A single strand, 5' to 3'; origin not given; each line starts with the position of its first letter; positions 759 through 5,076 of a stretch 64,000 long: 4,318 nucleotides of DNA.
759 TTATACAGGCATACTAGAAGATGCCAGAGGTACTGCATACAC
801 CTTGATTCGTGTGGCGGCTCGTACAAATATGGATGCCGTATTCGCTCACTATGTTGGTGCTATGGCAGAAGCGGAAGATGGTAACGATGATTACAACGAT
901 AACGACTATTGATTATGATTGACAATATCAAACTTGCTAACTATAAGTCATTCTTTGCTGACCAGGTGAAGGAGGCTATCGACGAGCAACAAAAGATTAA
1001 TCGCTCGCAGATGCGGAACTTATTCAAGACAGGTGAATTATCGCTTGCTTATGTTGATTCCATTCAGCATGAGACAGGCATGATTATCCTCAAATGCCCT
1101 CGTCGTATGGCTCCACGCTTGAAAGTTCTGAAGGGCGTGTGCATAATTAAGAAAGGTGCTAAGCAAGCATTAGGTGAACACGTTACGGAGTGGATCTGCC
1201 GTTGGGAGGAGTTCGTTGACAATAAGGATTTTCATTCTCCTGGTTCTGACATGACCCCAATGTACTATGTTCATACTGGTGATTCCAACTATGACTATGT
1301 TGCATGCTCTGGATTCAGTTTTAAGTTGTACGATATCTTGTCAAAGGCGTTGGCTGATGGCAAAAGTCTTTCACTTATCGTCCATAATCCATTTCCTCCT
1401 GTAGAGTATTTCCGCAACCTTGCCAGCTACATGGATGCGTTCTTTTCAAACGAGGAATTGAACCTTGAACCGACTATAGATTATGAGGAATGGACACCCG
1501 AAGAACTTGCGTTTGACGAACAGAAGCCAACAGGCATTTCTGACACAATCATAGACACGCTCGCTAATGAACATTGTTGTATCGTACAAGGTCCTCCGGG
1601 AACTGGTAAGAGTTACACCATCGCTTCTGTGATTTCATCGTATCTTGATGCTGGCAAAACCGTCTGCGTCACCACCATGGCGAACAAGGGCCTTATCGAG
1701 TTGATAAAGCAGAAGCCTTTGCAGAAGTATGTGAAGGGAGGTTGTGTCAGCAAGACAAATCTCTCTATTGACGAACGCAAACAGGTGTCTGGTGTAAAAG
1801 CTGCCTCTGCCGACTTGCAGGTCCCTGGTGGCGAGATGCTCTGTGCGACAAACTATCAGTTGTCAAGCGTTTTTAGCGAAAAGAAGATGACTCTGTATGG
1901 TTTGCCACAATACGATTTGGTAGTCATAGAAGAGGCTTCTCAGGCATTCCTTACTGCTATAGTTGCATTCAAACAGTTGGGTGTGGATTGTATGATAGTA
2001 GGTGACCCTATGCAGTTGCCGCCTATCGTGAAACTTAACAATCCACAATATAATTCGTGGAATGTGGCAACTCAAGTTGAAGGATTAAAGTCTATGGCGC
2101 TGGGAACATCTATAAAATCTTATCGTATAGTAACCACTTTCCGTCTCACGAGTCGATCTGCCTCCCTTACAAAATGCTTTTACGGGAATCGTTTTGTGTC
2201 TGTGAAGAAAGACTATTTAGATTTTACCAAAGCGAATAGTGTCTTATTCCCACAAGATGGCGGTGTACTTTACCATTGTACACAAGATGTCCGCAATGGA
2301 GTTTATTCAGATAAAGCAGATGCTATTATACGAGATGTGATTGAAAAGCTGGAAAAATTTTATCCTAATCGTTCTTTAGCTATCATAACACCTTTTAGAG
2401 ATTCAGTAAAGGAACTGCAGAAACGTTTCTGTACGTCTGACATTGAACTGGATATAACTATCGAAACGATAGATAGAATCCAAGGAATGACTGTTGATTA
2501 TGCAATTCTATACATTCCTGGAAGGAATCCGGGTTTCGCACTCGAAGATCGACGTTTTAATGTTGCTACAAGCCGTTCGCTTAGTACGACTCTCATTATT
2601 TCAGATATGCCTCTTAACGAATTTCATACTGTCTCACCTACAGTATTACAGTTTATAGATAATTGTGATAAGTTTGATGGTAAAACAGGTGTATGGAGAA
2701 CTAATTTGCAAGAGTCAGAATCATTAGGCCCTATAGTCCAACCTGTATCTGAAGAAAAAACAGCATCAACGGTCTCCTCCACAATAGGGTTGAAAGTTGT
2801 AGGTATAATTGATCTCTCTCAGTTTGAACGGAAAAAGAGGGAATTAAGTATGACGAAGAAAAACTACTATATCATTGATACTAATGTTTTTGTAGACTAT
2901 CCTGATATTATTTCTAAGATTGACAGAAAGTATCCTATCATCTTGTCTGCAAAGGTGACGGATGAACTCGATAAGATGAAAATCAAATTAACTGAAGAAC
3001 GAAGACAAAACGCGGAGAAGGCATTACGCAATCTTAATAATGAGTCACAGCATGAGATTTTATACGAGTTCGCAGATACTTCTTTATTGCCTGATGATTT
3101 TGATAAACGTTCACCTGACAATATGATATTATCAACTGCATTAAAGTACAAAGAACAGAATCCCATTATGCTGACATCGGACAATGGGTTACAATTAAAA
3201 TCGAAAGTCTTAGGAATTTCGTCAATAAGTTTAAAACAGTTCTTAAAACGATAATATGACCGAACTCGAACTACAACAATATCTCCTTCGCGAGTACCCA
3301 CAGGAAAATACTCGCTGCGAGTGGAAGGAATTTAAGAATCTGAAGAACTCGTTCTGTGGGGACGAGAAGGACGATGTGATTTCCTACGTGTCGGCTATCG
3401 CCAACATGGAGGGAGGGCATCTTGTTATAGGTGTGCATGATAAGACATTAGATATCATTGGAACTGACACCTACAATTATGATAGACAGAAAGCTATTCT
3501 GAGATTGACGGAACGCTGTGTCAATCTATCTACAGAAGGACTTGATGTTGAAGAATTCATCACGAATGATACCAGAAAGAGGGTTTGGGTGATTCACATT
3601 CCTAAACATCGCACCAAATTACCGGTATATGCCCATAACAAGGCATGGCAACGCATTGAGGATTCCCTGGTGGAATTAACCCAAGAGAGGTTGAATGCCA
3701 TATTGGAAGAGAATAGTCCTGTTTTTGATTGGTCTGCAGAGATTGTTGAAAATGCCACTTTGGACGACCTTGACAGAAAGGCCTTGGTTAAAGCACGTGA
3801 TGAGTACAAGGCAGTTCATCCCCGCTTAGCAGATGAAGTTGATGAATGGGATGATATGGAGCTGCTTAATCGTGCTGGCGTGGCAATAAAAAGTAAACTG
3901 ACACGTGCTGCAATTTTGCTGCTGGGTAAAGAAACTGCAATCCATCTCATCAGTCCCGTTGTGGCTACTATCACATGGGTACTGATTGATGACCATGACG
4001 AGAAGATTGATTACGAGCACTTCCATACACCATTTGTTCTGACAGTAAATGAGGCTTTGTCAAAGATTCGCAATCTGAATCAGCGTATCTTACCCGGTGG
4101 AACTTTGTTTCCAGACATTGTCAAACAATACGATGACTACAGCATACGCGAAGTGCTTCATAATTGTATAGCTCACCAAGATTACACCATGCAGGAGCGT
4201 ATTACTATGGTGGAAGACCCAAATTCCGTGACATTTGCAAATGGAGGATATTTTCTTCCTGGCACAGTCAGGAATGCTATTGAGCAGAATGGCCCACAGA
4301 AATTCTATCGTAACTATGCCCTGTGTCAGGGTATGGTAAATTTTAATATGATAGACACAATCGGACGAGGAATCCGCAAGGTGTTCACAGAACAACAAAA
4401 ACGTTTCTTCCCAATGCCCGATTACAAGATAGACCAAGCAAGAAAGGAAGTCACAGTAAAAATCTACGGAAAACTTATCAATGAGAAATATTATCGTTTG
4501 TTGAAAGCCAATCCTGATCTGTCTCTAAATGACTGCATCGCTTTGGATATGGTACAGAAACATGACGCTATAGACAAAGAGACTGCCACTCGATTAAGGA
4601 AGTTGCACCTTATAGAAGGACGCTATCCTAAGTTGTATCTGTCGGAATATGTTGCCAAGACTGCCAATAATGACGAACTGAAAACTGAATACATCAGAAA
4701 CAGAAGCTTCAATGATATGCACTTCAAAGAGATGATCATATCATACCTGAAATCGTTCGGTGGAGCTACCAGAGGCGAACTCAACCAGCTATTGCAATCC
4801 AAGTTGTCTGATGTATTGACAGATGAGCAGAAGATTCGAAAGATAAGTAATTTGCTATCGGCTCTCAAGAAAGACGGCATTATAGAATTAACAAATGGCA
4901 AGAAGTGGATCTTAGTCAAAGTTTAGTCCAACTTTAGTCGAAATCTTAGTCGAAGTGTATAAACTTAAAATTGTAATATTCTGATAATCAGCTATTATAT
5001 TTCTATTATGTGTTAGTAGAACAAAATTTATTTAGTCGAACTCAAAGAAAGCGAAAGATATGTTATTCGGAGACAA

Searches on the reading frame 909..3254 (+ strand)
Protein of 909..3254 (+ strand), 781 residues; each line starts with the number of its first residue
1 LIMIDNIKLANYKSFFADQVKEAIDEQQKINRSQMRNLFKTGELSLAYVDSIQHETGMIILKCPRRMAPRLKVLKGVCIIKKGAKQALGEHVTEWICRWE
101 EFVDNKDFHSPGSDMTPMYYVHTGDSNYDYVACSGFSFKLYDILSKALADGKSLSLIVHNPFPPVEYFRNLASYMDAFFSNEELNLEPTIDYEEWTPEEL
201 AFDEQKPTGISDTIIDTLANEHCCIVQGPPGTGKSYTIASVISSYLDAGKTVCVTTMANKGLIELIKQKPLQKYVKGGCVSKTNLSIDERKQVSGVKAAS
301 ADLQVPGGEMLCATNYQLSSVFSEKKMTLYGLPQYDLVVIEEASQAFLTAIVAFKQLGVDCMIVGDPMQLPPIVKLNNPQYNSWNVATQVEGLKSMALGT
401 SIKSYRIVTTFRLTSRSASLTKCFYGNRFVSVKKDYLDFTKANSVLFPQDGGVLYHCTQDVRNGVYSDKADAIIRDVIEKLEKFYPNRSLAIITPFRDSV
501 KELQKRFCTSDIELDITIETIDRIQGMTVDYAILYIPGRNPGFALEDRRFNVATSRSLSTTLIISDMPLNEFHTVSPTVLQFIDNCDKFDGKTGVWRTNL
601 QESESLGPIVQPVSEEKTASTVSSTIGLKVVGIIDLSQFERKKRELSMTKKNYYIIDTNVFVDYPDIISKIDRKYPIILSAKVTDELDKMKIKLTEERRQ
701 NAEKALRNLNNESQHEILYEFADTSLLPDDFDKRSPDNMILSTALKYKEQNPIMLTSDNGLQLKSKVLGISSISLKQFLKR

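Call 59: search_protein_families(library=pfam, proteins=[window:909-3254:+], max_evalue=0.00001)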
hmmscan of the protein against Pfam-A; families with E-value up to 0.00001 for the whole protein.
window:909-3254:+ (781 aa): 5 families
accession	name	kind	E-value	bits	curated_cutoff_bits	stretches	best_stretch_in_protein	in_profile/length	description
PF13638.12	PIN_4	-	4.7e-20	72.7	21.9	1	654-775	1-131/132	PIN domain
PF13086.12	AAA_11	-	2.3e-13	50.9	27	1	309-375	194-255/257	AAA domain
PF13245.12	AAA_19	-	3.7e-11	43.8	25.1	1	214-373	4-132/134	AAA domain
PF13087.12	AAA_12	-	1.6e-10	41.4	27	1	469-566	90-193/195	AAA domain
PF13604.12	AAA_30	-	3e-07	30.8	27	0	218-373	14-131/191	AAA domain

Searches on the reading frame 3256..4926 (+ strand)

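Call 59: search_protein_families(library=pfam, proteins=[window:3256-4926:+], max_evalue=0.00001)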
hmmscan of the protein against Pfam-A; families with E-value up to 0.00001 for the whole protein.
window:3256-4926:+ (556 aa): 2 families
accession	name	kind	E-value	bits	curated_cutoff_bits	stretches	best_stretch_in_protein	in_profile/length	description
PF04326.19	SLFN_AlbA_2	-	5.3e-13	50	25.3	1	17-139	1-115/118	Schlafen, AlbA_2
PF13749.12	HATPase_c_4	-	1.6e-07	31.7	26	1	323-400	11-88/89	Putative ATP-dependent DNA helicase recG C-terminal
